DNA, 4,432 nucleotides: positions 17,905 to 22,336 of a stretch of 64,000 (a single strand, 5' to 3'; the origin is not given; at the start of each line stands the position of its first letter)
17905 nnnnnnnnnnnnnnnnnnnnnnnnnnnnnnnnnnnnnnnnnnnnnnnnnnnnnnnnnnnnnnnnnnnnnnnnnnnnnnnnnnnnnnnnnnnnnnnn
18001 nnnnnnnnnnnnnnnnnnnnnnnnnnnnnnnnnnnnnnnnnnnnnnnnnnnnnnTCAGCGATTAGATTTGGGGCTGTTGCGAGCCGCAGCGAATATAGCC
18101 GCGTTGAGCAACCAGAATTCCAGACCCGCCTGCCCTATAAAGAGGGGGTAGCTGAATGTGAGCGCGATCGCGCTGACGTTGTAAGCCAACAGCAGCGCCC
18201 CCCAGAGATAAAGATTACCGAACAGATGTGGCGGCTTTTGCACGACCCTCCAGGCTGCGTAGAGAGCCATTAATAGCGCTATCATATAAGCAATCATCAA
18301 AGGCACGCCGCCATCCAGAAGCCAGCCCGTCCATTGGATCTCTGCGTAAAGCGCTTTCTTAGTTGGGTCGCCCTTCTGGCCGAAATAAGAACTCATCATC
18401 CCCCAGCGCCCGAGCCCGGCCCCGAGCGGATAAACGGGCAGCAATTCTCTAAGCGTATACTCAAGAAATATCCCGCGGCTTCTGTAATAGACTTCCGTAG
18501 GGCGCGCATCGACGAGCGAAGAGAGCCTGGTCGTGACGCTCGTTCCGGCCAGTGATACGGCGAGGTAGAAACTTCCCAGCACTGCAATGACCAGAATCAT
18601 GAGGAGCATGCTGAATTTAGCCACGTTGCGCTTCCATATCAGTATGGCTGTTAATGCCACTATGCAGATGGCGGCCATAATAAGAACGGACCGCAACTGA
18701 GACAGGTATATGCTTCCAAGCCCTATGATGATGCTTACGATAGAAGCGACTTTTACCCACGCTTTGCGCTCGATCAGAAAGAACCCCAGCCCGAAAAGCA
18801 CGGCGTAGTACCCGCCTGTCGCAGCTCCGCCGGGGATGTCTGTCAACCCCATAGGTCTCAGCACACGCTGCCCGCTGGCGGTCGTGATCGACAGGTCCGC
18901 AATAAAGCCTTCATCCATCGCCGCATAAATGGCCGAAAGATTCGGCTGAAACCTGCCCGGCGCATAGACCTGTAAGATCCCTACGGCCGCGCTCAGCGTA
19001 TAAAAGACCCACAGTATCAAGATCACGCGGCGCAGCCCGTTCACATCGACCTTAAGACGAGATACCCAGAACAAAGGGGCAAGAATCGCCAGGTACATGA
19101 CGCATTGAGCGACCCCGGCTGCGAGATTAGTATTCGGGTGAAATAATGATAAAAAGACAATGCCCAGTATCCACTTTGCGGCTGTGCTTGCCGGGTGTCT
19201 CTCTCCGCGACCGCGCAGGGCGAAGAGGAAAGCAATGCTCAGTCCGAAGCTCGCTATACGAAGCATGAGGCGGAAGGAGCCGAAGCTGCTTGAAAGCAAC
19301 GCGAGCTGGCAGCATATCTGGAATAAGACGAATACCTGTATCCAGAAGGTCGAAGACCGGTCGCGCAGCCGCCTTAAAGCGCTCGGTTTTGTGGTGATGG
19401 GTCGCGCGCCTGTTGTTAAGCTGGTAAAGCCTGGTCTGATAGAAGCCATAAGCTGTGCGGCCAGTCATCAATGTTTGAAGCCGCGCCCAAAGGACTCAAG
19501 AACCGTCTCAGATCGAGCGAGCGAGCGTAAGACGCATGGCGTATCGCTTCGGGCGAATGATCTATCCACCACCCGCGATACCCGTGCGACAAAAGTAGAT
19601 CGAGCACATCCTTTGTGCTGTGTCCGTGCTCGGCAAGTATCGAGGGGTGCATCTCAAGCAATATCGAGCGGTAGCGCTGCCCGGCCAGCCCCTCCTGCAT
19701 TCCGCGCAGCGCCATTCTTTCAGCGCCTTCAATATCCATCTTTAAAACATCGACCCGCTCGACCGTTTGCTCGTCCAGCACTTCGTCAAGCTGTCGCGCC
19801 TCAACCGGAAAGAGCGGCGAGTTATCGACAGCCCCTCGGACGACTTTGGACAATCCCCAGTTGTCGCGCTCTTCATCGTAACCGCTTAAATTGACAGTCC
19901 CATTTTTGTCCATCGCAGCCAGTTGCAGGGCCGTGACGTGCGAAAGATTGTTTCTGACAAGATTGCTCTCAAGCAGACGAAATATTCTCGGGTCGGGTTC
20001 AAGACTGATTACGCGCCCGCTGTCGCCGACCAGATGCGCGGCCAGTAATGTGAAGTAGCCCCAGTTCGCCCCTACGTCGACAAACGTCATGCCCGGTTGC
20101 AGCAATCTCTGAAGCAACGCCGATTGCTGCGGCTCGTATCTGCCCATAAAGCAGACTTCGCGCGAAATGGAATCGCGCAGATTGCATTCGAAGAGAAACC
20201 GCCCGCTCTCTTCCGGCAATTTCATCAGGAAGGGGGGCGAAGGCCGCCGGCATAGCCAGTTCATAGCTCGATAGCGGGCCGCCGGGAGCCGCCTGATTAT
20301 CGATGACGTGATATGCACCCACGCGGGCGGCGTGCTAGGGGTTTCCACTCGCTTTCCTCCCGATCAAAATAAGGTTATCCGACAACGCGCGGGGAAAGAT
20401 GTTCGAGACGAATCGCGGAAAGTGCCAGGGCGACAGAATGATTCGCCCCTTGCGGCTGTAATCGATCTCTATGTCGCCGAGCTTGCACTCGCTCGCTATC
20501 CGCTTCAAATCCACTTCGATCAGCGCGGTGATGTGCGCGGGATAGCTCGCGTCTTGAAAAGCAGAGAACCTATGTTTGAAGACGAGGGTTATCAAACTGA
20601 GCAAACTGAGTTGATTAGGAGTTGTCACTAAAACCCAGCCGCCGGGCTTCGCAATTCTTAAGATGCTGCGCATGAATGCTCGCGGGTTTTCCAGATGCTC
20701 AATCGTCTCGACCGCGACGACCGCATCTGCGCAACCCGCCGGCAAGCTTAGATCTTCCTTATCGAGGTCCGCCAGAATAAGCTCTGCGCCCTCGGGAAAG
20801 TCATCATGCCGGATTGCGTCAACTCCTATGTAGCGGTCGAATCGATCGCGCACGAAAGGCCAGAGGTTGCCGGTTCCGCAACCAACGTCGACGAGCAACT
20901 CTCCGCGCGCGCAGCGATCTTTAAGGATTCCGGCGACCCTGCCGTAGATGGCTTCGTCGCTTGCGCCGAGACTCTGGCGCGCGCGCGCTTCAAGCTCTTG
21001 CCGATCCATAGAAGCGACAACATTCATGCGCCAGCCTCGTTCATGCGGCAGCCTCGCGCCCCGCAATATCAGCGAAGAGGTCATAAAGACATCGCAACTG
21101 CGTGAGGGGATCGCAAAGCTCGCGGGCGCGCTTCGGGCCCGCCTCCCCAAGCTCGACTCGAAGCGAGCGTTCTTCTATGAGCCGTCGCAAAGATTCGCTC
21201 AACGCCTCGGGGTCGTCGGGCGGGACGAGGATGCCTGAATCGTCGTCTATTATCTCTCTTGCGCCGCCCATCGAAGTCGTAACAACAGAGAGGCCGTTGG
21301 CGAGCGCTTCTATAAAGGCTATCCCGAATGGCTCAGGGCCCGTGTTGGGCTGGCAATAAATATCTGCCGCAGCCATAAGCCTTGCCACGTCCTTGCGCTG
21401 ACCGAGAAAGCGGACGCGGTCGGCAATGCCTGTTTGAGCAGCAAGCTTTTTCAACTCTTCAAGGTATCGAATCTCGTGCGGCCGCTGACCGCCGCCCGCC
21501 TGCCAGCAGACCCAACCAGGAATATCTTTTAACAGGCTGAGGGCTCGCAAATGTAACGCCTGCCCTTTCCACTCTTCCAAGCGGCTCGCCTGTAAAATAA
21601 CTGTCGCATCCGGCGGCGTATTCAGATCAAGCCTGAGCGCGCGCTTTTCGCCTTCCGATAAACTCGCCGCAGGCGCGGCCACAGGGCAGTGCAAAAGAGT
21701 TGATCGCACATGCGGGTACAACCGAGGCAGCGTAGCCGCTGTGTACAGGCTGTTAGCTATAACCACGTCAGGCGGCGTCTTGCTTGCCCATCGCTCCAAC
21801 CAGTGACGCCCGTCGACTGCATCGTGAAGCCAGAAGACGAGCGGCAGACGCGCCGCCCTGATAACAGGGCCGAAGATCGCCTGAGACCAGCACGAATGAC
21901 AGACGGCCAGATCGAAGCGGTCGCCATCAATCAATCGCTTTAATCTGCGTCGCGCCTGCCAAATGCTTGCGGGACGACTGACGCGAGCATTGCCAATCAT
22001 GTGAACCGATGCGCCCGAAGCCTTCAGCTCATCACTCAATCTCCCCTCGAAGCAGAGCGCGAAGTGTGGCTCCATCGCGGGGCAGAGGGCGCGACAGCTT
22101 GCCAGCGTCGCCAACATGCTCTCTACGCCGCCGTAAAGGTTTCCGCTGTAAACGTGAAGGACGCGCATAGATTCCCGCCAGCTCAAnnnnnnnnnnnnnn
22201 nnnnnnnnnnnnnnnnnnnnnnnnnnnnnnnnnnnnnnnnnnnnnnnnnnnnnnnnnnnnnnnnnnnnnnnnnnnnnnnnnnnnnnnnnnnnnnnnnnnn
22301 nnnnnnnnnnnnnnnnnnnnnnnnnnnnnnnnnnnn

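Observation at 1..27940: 28-kb single-strand polysaccharide cluster with 12 predicted glycosyltransferases and 7 methyltransferases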

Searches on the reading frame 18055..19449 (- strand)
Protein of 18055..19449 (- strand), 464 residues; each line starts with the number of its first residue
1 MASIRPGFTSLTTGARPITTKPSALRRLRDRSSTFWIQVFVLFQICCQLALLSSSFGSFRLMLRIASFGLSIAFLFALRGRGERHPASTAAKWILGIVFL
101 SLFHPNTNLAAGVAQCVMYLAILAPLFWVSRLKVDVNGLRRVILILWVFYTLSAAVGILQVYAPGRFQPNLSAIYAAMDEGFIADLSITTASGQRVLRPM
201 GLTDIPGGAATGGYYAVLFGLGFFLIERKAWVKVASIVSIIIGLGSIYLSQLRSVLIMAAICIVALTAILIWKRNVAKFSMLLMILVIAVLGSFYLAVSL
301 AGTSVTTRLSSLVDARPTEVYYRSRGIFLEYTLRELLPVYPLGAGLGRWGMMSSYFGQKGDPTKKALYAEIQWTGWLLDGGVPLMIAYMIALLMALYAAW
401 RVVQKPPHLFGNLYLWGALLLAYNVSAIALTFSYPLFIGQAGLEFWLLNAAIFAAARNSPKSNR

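Call 5: search_protein_families(library=pfam, proteins=[window:18055-19449:-], max_evalue=0.01)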
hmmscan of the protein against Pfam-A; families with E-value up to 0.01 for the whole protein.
window:18055-19449:- (464 aa): 1 family
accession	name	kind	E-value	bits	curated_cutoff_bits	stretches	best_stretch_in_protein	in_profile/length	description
PF04932.20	Wzy_C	-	0.00035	20.8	31.7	1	239-389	2-149/149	O-Antigen ligase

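Call 18: search_protein_families(library=ncbifam, proteins=[window:18055-19449:-], max_evalue=0.01)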
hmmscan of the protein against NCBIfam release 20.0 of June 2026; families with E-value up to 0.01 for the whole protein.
window:18055-19449:- (464 aa): 0 families

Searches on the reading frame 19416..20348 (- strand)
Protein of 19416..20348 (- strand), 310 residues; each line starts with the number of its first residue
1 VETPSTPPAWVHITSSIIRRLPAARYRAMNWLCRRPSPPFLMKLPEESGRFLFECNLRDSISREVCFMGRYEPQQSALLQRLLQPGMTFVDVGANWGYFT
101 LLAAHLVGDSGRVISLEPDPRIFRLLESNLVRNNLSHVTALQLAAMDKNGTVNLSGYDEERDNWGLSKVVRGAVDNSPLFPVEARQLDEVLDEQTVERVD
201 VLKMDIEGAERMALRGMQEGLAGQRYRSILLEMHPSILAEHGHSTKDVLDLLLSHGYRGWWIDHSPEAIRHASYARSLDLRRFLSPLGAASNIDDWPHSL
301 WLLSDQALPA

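Call 5: search_protein_families(library=pfam, proteins=[window:19416-20348:-], max_evalue=0.01)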
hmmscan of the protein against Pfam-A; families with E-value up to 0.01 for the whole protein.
window:19416-20348:- (310 aa): 4 families
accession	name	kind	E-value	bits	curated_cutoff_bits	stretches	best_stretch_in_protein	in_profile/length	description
PF05050.19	Methyltransf_21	-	3e-23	83.2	22.7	1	91-258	1-172/173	Methyltransferase FkbM domain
PF01135.25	PCMT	-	4.2e-06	27.1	20.3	1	78-139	68-127/210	Protein-L-isoaspartate(D-aspartate) O-methyltransferase (PCMT)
PF02475.24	TRM5-TYW2_MTfase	-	0.00038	20.9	28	1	79-139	30-89/164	TRM5/TYW2 methyltransferase domain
PF01728.25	FtsJ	-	0.0034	17.8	24.1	1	81-118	17-53/181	FtsJ-like methyltransferase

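Call 19: search_protein_families(library=ncbifam, proteins=[window:19416-20348:-], max_evalue=0.01)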
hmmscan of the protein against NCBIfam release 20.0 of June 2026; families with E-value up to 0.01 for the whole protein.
window:19416-20348:- (310 aa): 12 families
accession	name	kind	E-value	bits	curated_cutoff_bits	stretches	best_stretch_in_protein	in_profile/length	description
TIGR01444.1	fkbM_fam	subfamily_domain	9.4e-32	110.4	37.7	1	88-234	1-143/143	FkbM family methyltransferase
TIGR02469.1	CbiT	equivalog_domain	1.3e-06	28.6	78.3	1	79-143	13-76/124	precorrin-6Y C5,15-methyltransferase (decarboxylating) subunit CbiT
NF047649.1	MTase_UXPK_star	exception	1.3e-06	27.7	460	1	83-145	75-136/283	methyltransferase/UXPK-star double selenoprotein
TIGR04364.1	methyltran_FxLD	equivalog_domain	8.5e-06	25.1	320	1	76-142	73-138/394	methyltransferase, FxLD system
NF008390.0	PRK11188.1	equivalog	9e-05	22.2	269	1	80-115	46-81/209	23S rRNA (uridine(2552)-2'-O)-methyltransferase RlmE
NF041537.1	ArsM_AhpD_UU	exception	0.00019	20.3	510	1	83-144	74-135/345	arsenite methyltransferase/AhpD domain selenoprotein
NF010549.0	PRK13942.1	equivalog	0.00042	19.9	282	1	83-140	75-127/215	protein-L-isoaspartate O-methyltransferase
NF001556.0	PRK00377.1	equivalog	0.00046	20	238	1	68-132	23-87/198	cobalt-precorrin-6Y C(15)-methyltransferase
TIGR00080.1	pimt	equivalog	0.00059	19.7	159.05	1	78-131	72-123/216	protein-L-isoaspartate O-methyltransferase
NF008823.0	PRK11873.1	subfamily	0.0018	17.8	263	1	83-138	75-130/272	arsenite methyltransferase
TIGR00438.1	rrmJ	equivalog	0.0031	17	300.15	0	80-117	27-64/188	23S rRNA (uridine(2552)-2'-O)-methyltransferase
NF005640.0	PRK07402.1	equivalog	0.0082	15.7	219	0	83-145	41-102/200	precorrin-6Y C5,15-methyltransferase subunit CbiT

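Call 75: search_solved_structures(query=window:19416-20348:-, max_evalue=0.01)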
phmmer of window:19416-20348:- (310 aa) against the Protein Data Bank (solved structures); distinct sequences matched with E-value up to 0.01: 2.
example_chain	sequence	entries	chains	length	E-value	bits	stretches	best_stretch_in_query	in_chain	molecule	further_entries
2yxe_A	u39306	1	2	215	0.00048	23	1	83-133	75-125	Protein-L-isoaspartate O-methyltransferase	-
2py6_A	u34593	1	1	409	0.0043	19.8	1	89-231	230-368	Methyltransferase FkbM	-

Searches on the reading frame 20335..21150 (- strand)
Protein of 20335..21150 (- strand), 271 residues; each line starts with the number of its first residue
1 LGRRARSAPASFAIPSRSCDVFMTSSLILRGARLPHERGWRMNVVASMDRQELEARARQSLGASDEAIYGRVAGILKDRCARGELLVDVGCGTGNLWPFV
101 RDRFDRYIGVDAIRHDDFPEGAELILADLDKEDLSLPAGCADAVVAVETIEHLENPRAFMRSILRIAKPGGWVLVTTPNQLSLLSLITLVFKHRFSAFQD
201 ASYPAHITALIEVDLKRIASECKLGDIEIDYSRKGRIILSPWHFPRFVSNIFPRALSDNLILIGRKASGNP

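Call 5: search_protein_families(library=pfam, proteins=[window:20335-21150:-], max_evalue=0.01)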
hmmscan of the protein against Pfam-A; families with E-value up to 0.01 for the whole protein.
window:20335-21150:- (271 aa): 7 families
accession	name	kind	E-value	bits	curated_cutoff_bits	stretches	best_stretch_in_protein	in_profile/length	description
PF13489.12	Methyltransf_23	-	1.3e-18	67.7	27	1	80-216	20-151/164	Methyltransferase domain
PF08241.18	Methyltransf_11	-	6.9e-14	52.7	21.2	1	87-174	1-94/95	Methyltransferase domain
PF08242.18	Methyltransf_12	-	2.5e-09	38.2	30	1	87-173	1-98/98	Methyltransferase domain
PF13649.12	Methyltransf_25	-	3e-09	37.9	27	1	87-171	2-97/97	Methyltransferase domain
PF13847.12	Methyltransf_31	-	2.7e-07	30.8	27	1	86-181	7-115/145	Methyltransferase domain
PF07021.18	MetW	-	8e-05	22.8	21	1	81-179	12-111/193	Methionine biosynthesis protein MetW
PF02353.26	CMAS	-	0.0046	16.7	27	0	80-177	60-166/273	Mycolic acid cyclopropane synthetase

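Call 19: search_protein_families(library=ncbifam, proteins=[window:20335-21150:-], max_evalue=0.01)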
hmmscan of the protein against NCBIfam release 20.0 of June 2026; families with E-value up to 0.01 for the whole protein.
window:20335-21150:- (271 aa): 8 families
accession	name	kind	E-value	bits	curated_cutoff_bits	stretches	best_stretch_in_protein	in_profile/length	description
NF045667.1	MTase_DVU1556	equivalog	4.5e-09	36.1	155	1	80-176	20-120/213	DVU_1556 family methyltransferase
TIGR01983.1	UbiG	equivalog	1.1e-08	34.7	102.95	1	81-184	48-160/228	bifunctional 2-polyprenyl-6-hydroxyphenol methylase/3-demethylubiquinol 3-O-methyltransferase UbiG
TIGR04074.1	bacter_Hen1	equivalog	9.1e-07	27.7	340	1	140-180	355-396/462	3' terminal RNA ribose 2'-O-methyltransferase Hen1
TIGR02072.1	BioC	equivalog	5e-05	23.2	184.95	1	86-187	38-144/244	malonyl-ACP O-methyltransferase BioC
TIGR02081.1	metW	equivalog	0.00012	21.6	189.5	1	82-179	13-111/194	methionine biosynthesis protein MetW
NF007610.0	PRK10258.1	equivalog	0.0061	15.9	342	0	86-186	46-149/251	malonyl-ACP O-methyltransferase BioC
NF041537.1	ArsM_AhpD_UU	exception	0.0073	15.1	510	0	125-176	130-181/345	arsenite methyltransferase/AhpD domain selenoprotein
NF045825.1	FAmtase_mtf2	equivalog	0.01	15.1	400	0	127-176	110-159/248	fatty-acid O-methyltransferase Mtf2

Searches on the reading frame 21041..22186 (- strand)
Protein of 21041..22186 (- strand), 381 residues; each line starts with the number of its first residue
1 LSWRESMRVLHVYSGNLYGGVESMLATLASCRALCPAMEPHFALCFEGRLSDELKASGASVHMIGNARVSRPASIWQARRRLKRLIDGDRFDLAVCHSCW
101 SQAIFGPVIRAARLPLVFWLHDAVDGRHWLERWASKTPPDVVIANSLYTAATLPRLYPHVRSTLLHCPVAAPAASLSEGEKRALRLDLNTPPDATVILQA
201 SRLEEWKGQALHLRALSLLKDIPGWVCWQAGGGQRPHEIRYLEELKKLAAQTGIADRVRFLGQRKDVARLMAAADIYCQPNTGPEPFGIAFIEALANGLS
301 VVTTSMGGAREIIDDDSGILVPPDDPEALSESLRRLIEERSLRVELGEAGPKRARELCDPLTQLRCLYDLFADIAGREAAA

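Call 6: search_protein_families(library=pfam, proteins=[window:21041-22186:-], max_evalue=0.01)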
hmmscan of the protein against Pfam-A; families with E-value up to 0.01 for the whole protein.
window:21041-22186:- (381 aa): 5 families
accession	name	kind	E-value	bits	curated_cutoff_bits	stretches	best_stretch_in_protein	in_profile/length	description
PF00534.26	Glycos_transf_1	-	6e-35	120.7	26.4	1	185-353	6-172/172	Glycosyl transferases group 1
PF13692.12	Glyco_trans_1_4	-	3.2e-29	102.4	27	1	196-338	3-141/142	Glycosyl transferases group 1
PF13439.12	Glyco_transf_4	-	1.7e-09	38.4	28.5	1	19-169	2-166/170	Glycosyltransferase Family 4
PF13579.12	Glyco_trans_4_4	-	6.6e-05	23.7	29.7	1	45-146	25-135/158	Glycosyl transferase 4-like domain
PF13524.12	Glyco_trans_1_2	-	7.1e-05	23.2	25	1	253-355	14-130/144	Glycosyl transferase-like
